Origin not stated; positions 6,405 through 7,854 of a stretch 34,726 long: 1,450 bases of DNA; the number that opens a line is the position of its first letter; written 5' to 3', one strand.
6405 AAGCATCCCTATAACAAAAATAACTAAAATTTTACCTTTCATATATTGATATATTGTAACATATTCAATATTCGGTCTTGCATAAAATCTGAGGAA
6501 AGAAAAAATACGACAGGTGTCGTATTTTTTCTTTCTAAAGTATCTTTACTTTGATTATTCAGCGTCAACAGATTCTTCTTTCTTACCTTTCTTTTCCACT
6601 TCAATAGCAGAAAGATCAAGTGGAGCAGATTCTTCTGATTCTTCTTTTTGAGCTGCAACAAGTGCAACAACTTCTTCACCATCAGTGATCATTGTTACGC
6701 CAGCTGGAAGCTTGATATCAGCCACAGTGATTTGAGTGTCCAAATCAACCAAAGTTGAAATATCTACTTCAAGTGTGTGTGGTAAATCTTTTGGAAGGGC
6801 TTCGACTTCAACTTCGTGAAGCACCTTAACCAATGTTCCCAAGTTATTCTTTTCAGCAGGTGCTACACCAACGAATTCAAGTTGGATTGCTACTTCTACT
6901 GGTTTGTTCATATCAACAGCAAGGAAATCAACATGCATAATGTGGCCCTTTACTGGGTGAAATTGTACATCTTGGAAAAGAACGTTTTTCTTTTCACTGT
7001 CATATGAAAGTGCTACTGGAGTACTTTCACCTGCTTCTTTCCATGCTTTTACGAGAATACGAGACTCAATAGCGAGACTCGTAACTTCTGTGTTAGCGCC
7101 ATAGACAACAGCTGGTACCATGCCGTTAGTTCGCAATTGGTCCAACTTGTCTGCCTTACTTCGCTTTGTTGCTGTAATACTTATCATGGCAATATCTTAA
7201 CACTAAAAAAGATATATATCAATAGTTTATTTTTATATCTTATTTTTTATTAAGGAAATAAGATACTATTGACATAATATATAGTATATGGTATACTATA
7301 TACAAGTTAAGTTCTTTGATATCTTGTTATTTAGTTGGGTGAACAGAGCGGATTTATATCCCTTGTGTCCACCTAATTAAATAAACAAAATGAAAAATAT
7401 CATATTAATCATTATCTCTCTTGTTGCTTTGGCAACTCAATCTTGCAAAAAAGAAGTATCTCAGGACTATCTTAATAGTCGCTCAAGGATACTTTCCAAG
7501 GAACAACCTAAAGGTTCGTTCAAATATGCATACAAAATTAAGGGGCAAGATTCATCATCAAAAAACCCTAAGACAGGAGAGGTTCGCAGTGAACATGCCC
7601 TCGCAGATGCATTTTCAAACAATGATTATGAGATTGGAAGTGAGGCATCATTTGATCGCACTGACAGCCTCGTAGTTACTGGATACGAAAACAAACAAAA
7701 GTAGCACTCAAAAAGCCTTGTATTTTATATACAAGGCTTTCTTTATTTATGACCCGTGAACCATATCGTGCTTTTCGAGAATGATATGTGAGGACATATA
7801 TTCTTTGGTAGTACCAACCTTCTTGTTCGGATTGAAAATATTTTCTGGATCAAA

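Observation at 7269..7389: Duplicated promoter plus ~80-nt structured 5' leader, copy 1: candidate unclassified riboswitch or cis-regulatory RNA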

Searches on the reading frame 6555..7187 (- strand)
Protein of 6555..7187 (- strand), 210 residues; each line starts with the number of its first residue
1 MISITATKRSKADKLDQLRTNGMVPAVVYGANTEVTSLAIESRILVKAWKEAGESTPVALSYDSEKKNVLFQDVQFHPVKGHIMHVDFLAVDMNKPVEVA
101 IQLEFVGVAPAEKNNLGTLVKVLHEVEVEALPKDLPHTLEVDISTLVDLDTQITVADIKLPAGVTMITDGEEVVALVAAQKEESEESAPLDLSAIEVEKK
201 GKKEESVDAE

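Call 86: search_protein_families(library=pfam, proteins=[window:6555-7187:-], max_evalue=0.001)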
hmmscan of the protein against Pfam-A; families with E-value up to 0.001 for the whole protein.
window:6555-7187:- (210 aa): 2 families
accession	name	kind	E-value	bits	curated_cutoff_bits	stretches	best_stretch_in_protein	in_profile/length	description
PF14693.11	Ribosomal_TL5_C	-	4.7e-21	75.4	27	1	97-180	2-83/84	Ribosomal protein TL5, C-terminal domain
PF01386.24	Ribosomal_L25p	-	1.1e-20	74.3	23.6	1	4-88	1-82/82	Ribosomal L25p family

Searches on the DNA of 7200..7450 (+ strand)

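Call 5: search_rna_families(source=window, start=7200, end=7450, threshold=evalue, max_evalue=10, show_alignments=3)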
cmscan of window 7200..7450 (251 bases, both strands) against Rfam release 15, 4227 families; matches with E-value up to 10: 7.
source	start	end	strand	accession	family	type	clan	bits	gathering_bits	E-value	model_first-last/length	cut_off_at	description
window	7278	7302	-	RF03986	mir-6095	Gene; miRNA;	-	16.7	100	2.5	1-83/83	no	mir-6095 microRNA precursor family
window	7272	7297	-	RF01105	SBWMV2_UPD-PKl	Cis-reg;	-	16.7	39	7.1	1-27/27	no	Pseudoknot of upstream pseudoknot domain (UPD) of the 3'UTR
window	7325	7409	+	RF02330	TtnuHACA23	Gene; snRNA; snoRNA; HACA-box;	-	16.2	100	7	1-135/135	no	Tetrahymena snoRNA TtnuHACA23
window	7357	7383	+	RF02372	PyrC_leader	Cis-reg; leader;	-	14.8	50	8.3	1-50/50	no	PyrC leader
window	7265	7388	-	RF00402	SNORA25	Gene; snRNA; snoRNA; HACA-box;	-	14.4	85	5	1-128/128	no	Small nucleolar RNA SNORA25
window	7235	7266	+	RF03478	mir-630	Gene; miRNA;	-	14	90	5.7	1-76/76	no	mir-630 microRNA precursor family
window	7332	7378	+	RF00692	MIR171_2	Gene; miRNA;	CL00099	11.9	65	9.8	1-111/111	no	MIR171_2 microRNA precursor family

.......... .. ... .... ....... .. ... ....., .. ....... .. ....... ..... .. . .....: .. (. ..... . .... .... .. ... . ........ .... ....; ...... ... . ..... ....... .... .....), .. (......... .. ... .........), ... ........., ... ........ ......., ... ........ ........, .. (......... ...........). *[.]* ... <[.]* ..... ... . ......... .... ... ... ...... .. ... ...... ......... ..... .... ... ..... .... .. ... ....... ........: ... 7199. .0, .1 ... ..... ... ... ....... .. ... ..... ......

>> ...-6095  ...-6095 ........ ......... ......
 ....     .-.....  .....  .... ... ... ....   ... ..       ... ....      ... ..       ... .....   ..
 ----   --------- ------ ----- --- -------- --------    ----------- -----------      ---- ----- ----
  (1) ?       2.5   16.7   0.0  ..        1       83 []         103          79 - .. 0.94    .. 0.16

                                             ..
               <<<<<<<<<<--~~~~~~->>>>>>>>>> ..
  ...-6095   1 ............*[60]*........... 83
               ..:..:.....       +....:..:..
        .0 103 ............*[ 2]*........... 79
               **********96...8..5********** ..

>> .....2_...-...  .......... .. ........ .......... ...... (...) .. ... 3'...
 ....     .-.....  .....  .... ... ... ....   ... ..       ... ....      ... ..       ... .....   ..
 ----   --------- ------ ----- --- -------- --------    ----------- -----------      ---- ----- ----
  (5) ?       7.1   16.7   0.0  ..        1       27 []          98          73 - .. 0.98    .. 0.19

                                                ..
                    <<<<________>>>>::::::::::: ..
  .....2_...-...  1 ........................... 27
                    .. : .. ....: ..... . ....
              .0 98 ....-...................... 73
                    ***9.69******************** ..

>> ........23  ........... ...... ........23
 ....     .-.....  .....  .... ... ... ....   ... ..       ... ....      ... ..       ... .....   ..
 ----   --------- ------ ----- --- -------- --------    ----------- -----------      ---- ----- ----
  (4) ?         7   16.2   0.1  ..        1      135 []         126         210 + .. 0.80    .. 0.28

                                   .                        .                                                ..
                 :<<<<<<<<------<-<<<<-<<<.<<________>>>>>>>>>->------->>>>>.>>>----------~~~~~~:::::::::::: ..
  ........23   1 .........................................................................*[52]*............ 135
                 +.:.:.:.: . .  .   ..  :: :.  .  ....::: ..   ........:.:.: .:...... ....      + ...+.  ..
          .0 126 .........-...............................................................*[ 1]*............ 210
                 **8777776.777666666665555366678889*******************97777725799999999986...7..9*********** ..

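Call 46: build_rna_model(alignment_id=A2, structure=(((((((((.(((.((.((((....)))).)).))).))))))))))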
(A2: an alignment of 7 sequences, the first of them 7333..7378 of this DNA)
Model R1 built from alignment A2 (7 sequences, 46 columns); structure: as given.
model positions 45; base pairs 18; branch points 0; effective number of sequences 5.37; information 1.223 bits per position. Calibrated on 0.2 Mb of random sequence (short: E-values are rough).
structure used (alignment columns):
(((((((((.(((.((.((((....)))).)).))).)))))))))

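Call 47: search_with_rna_model(model_id=R1, sources=[window, L002, L003, L004, L005, L010, L011], filters=off, max_evalue=10, show_alignments=6)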
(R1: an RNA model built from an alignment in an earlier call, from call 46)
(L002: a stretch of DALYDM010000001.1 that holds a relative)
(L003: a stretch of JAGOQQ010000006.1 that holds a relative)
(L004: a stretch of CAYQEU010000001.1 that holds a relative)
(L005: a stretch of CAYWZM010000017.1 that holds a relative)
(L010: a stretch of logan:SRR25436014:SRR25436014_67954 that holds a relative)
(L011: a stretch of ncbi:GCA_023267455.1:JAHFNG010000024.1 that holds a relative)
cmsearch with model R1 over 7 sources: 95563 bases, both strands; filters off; matches with E-value up to 10: 20.
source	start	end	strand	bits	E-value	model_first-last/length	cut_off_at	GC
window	10113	10157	-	69.8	1.9e-16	1-45/45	no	0.49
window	7333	7378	+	66.2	1.9e-15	1-45/45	no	0.43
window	10113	10157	+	32.4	6.1e-06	1-45/45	no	0.49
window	7333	7378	-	27.1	0.00019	1-45/45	no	0.43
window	839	877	+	12.4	2.5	1-45/45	no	0.26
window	839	877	-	12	3.1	1-45/45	no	0.26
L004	546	563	-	11.9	3.4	1-45/45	no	0.33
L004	546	563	+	11.9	3.4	1-45/45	no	0.33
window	7135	7147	-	11.7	3.8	1-45/45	no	0.38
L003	7698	7732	+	11.3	4.9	1-45/45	no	0.34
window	17221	17242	+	11.2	5.2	1-45/45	no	0.18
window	34231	34253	+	11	5.9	1-45/45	no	0.17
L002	533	556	+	10.8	7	1-45/45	no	0.38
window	10220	10250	-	10.8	7.1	1-45/45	no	0.48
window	10220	10250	+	10.7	7.1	1-45/45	no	0.48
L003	3897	3913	+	10.4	8.9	1-45/45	no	0.29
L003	7704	7735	-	10.4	8.9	1-45/45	no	0.31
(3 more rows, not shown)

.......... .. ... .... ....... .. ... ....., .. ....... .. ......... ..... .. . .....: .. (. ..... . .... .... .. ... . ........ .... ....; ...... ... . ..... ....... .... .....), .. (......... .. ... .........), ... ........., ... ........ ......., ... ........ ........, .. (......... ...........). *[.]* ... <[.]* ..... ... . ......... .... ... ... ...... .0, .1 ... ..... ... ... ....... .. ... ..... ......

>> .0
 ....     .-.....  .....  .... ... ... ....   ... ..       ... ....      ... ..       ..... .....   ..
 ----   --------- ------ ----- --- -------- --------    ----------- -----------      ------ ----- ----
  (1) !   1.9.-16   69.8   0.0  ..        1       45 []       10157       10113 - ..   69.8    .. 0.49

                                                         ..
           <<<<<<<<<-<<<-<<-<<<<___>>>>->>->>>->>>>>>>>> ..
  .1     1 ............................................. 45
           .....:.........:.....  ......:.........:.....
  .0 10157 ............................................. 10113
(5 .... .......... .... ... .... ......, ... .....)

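Call 62: search_with_rna_model(model_id=R1, sources=[L017, L018, L013, L009, L015, L016, L012], filters=off, max_evalue=1)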
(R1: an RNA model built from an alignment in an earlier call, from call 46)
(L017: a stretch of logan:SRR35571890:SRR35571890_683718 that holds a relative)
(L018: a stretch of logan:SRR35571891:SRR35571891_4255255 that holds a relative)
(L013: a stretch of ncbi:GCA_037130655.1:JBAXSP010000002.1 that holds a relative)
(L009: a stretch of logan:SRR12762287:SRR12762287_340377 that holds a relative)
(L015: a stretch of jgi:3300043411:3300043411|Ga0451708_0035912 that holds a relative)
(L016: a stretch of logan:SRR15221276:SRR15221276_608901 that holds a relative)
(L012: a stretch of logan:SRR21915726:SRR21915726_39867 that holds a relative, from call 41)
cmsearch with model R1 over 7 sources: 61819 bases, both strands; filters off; matches with E-value up to 1: 13.
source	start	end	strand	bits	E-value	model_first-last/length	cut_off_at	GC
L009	677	721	+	71.1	5.3e-17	1-45/45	no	0.47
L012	3606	3651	+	70.1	1e-16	1-45/45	no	0.48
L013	7268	7312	+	69.5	1.5e-16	1-45/45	no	0.36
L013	12072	12117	-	68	4e-16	1-45/45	no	0.46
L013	9456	9500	+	59.7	8.6e-14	1-45/45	no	0.33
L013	9456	9500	-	40.8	1.7e-08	1-45/45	no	0.33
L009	677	721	-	33.9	1.5e-06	1-45/45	no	0.47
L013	7268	7312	-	28.1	6.3e-05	1-45/45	no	0.36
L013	12072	12117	+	26.9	0.00013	1-45/45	no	0.46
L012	3606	3651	-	24.1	0.00084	1-45/45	no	0.48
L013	1983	2014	+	16.3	0.13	1-45/45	no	0.38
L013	1983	2014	-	14.2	0.48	1-45/45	no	0.38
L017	7686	7709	+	13.7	0.69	1-45/45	no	0.33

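Call 79: search_with_rna_model(model_id=R1, sources=[L019, L020, L021, L022], filters=off, max_evalue=1, show_alignments=3)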
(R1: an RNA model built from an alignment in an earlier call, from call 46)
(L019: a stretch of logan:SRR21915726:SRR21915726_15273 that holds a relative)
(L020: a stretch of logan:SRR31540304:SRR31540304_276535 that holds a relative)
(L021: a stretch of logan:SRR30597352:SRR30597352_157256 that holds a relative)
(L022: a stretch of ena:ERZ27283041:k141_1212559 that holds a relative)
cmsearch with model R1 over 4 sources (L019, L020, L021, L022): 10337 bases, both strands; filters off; matches with E-value up to 1: 9.
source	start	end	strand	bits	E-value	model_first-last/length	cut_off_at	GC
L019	6639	6683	+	69.8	2e-17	1-45/45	no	0.49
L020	812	856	+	56.7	9.8e-14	1-45/45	no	0.29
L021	768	812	+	56.7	9.8e-14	1-45/45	no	0.29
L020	812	856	-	40.2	4.3e-09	1-45/45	no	0.29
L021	768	812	-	40.2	4.3e-09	1-45/45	no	0.29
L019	6639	6683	-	32.4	6.6e-07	1-45/45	no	0.49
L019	2005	2041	-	12.7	0.22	1-45/45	no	0.32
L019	6546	6576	-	10.8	0.77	1-45/45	no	0.48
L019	6546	6576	+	10.7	0.77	1-45/45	no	0.48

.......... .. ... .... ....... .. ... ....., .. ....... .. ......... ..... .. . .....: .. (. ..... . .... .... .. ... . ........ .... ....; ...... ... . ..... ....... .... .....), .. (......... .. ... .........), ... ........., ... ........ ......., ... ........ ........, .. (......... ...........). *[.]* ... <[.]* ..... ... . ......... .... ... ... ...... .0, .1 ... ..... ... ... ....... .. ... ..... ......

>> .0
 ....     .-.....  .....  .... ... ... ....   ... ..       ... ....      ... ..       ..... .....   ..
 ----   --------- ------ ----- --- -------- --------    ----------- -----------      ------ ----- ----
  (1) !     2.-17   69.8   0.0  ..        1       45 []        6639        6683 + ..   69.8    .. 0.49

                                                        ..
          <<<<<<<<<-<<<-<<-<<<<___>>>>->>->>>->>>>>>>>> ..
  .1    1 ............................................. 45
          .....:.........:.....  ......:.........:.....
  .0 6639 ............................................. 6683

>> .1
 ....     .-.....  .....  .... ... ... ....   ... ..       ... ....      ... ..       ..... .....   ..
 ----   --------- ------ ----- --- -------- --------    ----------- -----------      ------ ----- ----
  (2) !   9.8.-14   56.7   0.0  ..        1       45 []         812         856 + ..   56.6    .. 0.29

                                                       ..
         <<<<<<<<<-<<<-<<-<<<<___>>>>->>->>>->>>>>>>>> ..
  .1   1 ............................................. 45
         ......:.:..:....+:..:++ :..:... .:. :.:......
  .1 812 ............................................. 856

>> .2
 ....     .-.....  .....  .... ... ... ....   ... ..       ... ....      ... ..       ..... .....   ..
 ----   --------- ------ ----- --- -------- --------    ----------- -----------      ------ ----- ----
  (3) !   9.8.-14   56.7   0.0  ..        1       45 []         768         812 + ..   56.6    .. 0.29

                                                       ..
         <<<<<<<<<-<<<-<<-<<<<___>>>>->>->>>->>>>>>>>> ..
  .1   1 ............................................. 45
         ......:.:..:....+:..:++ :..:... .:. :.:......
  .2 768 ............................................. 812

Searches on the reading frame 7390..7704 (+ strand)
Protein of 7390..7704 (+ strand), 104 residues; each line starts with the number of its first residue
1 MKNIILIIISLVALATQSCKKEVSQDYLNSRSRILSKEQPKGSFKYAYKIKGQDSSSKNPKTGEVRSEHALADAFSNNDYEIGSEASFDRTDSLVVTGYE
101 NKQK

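Call 12: search_protein_families(library=pfam, proteins=[window:7390-7704:+], max_evalue=0.01)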
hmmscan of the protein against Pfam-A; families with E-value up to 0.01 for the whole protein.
window:7390-7704:+ (104 aa): 0 families

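Call 38: find_homologous_proteins(query=window:7390-7704:+, max_evalue=0.001)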
Query window:7390-7704:+ (104 aa): 1 proteins with E <= 0.001 among 9 candidates.
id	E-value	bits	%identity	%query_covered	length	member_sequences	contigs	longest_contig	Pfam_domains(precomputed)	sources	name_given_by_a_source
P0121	2.8e-59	215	100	100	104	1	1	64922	-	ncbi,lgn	-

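Call 41: find_encoding_contigs(protein=P0121, flank=10000, max_places=5)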
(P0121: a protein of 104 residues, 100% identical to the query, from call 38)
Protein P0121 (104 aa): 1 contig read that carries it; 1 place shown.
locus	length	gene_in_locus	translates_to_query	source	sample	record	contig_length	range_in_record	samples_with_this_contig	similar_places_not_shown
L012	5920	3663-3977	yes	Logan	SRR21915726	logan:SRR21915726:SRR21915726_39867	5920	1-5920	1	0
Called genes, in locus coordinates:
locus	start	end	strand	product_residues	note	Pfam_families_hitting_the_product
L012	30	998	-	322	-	PF03462:PCRF, PF00472:RF-1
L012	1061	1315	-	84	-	PF01197:Ribosomal_L31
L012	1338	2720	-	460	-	PF13406:SLT_2, PF01464:SLT (faint)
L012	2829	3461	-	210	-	PF01386:Ribosomal_L25p, PF14693:Ribosomal_TL5_C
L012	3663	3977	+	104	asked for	-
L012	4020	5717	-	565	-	PF01565:FAD_binding_4, PF02913:FAD-oxidase_C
